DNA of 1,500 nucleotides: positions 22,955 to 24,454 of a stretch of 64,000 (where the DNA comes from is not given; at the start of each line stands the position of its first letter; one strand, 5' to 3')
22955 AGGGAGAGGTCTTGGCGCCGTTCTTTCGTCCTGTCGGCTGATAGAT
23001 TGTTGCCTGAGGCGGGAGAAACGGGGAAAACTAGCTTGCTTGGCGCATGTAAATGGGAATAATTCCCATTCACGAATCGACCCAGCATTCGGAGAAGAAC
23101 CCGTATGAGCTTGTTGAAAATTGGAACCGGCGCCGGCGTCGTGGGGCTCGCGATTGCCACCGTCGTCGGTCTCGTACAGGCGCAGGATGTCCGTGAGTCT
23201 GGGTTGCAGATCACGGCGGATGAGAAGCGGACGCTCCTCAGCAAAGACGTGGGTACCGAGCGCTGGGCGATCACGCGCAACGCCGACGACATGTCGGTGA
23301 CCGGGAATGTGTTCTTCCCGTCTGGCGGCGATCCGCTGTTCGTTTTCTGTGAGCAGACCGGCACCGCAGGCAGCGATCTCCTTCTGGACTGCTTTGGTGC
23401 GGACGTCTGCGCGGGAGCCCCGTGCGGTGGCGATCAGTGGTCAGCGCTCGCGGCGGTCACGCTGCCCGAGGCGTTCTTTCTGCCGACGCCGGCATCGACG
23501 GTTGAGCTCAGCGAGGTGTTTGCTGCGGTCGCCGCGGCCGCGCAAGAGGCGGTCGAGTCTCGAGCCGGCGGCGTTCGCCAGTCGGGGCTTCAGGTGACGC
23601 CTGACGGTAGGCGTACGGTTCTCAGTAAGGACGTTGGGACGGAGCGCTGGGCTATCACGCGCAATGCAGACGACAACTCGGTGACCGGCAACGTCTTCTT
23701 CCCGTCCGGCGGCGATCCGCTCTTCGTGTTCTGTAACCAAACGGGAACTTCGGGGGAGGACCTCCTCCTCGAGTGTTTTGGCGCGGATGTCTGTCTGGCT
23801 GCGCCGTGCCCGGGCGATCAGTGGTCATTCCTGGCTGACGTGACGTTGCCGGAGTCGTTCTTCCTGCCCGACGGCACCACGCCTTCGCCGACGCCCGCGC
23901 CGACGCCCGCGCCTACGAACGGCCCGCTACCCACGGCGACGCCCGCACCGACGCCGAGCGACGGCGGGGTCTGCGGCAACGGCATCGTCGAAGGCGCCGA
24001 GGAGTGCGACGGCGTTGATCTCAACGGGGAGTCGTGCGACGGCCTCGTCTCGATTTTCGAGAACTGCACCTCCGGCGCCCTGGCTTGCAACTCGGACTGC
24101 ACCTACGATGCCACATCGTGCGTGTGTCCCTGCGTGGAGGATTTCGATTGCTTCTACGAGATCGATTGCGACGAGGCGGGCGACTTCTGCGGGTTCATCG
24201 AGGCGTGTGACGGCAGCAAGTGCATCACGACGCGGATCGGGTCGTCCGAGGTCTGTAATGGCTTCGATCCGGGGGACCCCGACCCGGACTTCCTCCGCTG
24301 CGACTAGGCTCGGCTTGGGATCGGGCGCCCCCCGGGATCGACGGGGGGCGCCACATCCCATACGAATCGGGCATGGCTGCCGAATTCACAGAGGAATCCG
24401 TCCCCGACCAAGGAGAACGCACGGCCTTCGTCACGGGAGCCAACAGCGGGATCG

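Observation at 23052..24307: Secreted tandem-domain protein with a Myxococcus-type Cys-rich module, preceded by a perfect AT-rich palindrome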

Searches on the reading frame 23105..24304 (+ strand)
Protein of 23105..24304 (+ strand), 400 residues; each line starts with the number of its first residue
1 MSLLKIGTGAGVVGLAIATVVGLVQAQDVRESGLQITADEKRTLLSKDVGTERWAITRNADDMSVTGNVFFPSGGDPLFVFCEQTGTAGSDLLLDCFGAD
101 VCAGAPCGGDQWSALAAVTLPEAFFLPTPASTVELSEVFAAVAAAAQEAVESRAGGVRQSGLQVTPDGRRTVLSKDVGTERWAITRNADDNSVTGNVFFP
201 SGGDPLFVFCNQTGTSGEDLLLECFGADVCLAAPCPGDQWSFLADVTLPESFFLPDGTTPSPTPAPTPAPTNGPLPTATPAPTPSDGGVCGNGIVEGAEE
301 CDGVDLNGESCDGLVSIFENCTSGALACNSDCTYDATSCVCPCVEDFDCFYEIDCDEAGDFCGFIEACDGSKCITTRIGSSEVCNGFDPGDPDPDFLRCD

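Call 3: search_protein_families(library=pfam, proteins=[window:23105-24304:+], max_evalue=1)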
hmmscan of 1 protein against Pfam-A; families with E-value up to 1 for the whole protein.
window:23105-24304:+ (400 aa): 1 family
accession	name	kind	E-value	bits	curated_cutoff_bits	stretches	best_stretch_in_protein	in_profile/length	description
PF03494.18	Beta-APP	-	0.17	12.3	25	0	40-56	12-28/39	Beta-amyloid peptide (beta-APP)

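Call 4: search_protein_families(library=ncbifam, proteins=[window:23105-24304:+], max_evalue=1)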
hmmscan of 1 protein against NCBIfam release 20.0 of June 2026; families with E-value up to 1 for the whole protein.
window:23105-24304:+ (400 aa): 4 families
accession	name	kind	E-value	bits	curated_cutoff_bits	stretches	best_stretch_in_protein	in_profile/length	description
NF009263.0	PRK12620.1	equivalog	2.4e-07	30.8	158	2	23-72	49-98/133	flagellar basal body rod protein FlgB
NF037973.1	metallo_SslE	exception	0.0025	15.2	3000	1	258-337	60-138/1519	lipoprotein metalloprotease SslE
NF052345.1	S_layer_anammox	exception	0.012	13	1400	1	259-304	1283-1328/1596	Kustd1514 family S-layer glycoprotein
NF033186.1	internalin_K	exception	0.52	8.7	1100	1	259-285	515-539/604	class 1 internalin InlK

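Call 9: find_homologous_proteins(query=window:23105-24304:+, max_evalue=0.001)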
Query window:23105-24304:+ (400 aa): 302 proteins with E <= 0.001 among 8000 candidates; the best 120 are listed.
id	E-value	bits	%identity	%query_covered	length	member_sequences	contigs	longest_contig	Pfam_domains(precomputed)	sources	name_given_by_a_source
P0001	7.1e-269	910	100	100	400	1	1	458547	-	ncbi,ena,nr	ncbi:MAG: hypothetical protein P8R42_28670 [Candidatus Binatia bacterium]|nr:hypothetical protein [C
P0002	8.3e-227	771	86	100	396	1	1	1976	-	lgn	-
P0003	1.6e-169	582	68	100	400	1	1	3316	-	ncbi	-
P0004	5.9e-162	557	63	100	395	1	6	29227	-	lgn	-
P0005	4.2e-159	548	67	94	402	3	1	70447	-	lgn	-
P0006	1.5e-157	543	64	100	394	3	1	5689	-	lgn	-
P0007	3.4e-150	519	61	100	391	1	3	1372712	-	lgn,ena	-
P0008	7.6e-148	511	58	100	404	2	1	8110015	-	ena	-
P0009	6.6e-97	343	46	97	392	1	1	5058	-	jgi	jgi:hypothetical protein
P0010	1.8e-96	342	54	56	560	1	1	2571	-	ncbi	-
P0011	1.0e-93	333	61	64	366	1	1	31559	PF07648.21,PF00050.27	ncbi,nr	ncbi:MAG: Kazal-type serine protease inhibitor [Candidatus Binatia bacterium]|nr:Kazal-type serine p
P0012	8.7e-93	329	48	91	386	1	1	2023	-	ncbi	-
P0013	1.4e-89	319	46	92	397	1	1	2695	-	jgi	jgi:hypothetical protein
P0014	3.4e-87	311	53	56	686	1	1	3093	PF00082.28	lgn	-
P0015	1.0e-86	309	45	96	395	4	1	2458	-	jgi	jgi:hypothetical protein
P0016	2.4e-86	308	47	91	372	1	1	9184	-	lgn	-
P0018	4.5e-85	304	45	89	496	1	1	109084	-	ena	-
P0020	6.9e-82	294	45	91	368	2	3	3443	-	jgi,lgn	jgi:hypothetical protein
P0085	7.1e-59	218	52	56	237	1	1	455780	-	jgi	-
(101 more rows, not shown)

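Call 19: find_encoding_contigs(protein=P0002, flank=3000, max_places=3)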
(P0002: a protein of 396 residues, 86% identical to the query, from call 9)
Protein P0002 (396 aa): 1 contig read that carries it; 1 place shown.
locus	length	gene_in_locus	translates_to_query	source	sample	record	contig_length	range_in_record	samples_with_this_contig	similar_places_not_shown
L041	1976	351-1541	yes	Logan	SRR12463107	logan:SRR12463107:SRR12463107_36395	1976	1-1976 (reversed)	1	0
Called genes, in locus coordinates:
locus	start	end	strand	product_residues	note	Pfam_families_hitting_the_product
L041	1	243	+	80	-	?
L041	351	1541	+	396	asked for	-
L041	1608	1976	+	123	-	?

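Call 20: find_encoding_contigs(protein=P0007, flank=5000, max_places=3)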
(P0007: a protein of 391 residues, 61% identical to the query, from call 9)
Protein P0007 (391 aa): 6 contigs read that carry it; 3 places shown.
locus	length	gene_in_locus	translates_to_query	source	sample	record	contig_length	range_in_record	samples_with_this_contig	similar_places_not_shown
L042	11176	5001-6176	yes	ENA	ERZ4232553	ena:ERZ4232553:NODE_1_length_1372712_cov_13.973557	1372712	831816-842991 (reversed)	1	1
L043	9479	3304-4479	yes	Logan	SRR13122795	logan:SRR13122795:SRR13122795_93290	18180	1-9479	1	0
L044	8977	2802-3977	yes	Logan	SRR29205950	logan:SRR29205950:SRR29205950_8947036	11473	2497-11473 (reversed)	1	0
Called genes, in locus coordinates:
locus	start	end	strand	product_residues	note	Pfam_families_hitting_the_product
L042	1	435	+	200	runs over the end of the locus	PF01323:DSBA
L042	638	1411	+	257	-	-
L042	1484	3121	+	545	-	PF00501:AMP-binding, PF13193:AMP-binding_C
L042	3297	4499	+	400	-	PF22691:Thiolase_C_1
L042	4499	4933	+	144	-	PF12172:zf-ChsH2, PF01796:OB_ChsH2_C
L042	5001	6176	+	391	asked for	-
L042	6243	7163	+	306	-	PF00106:adh_short, PF01370:Epimerase (weak), PF08659:KR, PF13561:adh_short_C2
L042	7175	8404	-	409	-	PF22691:Thiolase_C_1 (faint), PF18313:TLP1_add_C (weak)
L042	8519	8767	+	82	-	-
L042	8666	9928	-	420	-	PF13417:GST_N_3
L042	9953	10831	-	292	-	PF05721:PhyH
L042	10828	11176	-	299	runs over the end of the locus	PF01156:IU_nuc_hydro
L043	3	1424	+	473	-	?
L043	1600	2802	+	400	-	PF22691:Thiolase_C_1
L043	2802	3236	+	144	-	PF12172:zf-ChsH2, PF01796:OB_ChsH2_C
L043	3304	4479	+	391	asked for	-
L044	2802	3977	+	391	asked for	-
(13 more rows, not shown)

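Call 23: find_encoding_contigs(protein=P0003, flank=3000, max_places=2)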
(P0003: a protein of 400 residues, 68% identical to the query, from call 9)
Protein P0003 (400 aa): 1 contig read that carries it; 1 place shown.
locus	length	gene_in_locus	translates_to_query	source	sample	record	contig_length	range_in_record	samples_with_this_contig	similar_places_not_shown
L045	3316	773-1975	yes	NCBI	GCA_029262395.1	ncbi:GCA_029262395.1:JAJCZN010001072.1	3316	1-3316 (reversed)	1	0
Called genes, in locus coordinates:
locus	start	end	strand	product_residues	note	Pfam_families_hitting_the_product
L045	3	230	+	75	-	?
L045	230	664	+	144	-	PF12172:zf-ChsH2, PF01796:OB_ChsH2_C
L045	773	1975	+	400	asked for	-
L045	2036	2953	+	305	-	PF00106:adh_short, PF08659:KR, PF13561:adh_short_C2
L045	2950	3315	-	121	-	?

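Call 24: find_encoding_contigs(protein=P0005, flank=5000, max_places=2)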
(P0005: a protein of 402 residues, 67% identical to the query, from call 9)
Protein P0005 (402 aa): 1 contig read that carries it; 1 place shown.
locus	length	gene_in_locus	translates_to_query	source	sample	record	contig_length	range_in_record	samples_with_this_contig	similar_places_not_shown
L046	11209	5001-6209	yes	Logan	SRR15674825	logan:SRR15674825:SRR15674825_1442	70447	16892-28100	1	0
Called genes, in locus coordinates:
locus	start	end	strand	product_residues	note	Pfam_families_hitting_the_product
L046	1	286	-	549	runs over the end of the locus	PF00534:Glycos_transf_1 (weak), PF13524:Glyco_trans_1_2, PF13692:Glyco_trans_1_4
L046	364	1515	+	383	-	PF00155:Aminotran_1_2 (weak), PF01041:DegT_DnrJ_EryC1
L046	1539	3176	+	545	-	PF00501:AMP-binding, PF13193:AMP-binding_C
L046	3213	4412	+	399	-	PF22691:Thiolase_C_1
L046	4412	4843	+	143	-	PF12172:zf-ChsH2, PF01796:OB_ChsH2_C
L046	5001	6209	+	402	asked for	-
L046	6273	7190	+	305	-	PF00106:adh_short, PF08659:KR (weak), PF13561:adh_short_C2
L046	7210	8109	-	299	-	PF00126:HTH_1, PF03466:LysR_substrate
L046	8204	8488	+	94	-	-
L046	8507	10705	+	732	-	PF00664:ABC_membrane, PF00005:ABC_tran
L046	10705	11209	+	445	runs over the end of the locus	PF25919:BSH_CusB (faint), PF00364:Biotin_lipoyl (faint), PF25917:BSH_RND (faint)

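Call 27: find_encoding_contigs(protein=P0004, flank=3000, max_places=2)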
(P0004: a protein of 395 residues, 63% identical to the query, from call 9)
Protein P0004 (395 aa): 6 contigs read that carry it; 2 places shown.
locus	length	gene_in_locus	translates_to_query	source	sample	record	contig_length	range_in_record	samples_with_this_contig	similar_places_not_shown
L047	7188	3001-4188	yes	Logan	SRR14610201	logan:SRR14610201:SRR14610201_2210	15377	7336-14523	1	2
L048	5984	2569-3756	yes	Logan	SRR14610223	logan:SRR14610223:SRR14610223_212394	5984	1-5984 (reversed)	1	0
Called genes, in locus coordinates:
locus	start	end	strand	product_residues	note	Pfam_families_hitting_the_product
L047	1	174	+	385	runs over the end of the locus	PF02771:Acyl-CoA_dh_N, PF02770:Acyl-CoA_dh_M, PF00441:Acyl-CoA_dh_1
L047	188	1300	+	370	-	PF02771:Acyl-CoA_dh_N, PF02770:Acyl-CoA_dh_M, PF00441:Acyl-CoA_dh_1, PF08028:Acyl-CoA_dh_2 (weak)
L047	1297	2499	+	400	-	PF22691:Thiolase_C_1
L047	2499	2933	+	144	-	PF12172:zf-ChsH2, PF01796:OB_ChsH2_C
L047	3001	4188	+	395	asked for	-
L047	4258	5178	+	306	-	PF00106:adh_short, PF01370:Epimerase (weak), PF08659:KR, PF13561:adh_short_C2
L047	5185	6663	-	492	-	PF18313:TLP1_add_C (weak)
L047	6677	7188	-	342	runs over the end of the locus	PF13417:GST_N_3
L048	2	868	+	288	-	?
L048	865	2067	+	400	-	PF22691:Thiolase_C_1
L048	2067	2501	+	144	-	PF12172:zf-ChsH2, PF01796:OB_ChsH2_C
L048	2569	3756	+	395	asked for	-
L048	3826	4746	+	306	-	PF00106:adh_short, PF01370:Epimerase (weak), PF08659:KR, PF13561:adh_short_C2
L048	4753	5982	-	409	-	?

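Call 28: find_encoding_contigs(protein=P0008, flank=3000, max_places=2)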
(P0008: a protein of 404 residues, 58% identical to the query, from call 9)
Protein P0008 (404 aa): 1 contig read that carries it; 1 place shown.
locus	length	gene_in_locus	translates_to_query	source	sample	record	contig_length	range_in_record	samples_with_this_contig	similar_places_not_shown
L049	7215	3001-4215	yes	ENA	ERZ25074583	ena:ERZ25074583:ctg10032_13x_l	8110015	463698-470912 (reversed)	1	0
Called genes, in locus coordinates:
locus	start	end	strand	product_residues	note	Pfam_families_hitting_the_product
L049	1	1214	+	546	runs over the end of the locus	PF00501:AMP-binding, PF13193:AMP-binding_C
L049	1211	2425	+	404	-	PF22691:Thiolase_C_1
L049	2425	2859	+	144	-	PF12172:zf-ChsH2, PF01796:OB_ChsH2_C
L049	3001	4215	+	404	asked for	-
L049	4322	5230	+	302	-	PF00106:adh_short, PF08659:KR, PF13561:adh_short_C2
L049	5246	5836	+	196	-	PF03551:PadR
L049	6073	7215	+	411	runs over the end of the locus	PF07603:Lcl_C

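Call 29: find_encoding_contigs(protein=P0006, flank=3000, max_places=2)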
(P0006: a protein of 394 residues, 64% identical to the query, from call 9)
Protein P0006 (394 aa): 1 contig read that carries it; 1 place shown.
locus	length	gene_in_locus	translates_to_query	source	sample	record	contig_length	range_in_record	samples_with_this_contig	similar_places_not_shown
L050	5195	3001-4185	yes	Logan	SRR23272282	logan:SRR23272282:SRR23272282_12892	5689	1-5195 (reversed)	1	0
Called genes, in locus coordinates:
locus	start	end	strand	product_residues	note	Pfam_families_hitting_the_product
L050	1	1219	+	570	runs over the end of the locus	?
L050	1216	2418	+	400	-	PF22691:Thiolase_C_1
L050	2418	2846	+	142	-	PF12172:zf-ChsH2 (weak), PF01796:OB_ChsH2_C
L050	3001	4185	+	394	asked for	-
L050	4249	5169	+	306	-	PF00106:adh_short, PF08659:KR, PF13561:adh_short_C2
